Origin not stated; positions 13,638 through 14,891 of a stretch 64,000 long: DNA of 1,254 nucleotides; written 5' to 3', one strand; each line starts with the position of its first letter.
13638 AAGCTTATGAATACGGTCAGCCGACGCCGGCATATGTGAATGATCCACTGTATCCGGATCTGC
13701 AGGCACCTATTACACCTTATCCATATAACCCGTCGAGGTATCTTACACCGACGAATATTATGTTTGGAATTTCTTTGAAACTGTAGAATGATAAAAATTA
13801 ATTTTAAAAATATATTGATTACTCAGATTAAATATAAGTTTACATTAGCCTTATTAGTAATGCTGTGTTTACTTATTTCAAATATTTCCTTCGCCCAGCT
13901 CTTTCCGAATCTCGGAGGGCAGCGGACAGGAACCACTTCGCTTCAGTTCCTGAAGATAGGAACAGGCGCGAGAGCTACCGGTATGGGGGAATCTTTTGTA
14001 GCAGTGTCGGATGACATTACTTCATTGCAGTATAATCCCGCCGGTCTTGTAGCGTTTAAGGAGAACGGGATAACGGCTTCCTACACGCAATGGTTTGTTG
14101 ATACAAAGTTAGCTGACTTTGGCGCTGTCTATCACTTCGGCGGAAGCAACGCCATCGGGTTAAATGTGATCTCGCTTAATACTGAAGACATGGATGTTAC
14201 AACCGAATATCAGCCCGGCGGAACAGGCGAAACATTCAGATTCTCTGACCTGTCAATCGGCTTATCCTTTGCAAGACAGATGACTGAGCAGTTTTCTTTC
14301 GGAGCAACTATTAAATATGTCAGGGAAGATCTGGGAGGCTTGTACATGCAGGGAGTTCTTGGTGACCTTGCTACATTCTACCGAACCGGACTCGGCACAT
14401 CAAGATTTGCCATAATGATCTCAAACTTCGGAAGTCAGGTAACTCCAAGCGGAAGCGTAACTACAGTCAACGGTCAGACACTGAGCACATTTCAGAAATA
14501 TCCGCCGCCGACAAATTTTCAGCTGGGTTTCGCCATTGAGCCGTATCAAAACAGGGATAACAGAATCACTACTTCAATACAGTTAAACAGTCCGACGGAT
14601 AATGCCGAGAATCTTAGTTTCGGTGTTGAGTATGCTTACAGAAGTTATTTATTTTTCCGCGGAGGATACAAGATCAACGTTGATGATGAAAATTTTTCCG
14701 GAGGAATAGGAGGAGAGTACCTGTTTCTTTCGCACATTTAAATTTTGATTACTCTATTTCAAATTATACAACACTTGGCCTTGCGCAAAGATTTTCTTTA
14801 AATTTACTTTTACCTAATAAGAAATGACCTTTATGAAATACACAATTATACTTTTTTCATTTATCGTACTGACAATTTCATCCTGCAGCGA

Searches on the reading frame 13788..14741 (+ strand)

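Call 27: search_protein_families(library=pfam, proteins=[window:13788-14741:+], max_evalue=0.001)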
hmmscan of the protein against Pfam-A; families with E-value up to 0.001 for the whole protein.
window:13788-14741:+ (317 aa): 3 families
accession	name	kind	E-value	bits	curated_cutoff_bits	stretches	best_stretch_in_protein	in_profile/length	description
PF19572.5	PorV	-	3.6e-13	50.1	27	1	45-267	6-234/243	Type IX secretion system protein PorV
PF03349.22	Toluene_X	-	1.1e-05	24.5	29.7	0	110-252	95-213/421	Outer membrane protein transport protein (OMPP1/FadL/TodX)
PF03687.19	UPF0164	-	5.4e-05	22.6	21.4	1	45-109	34-98/325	Uncharacterised protein family (UPF0164)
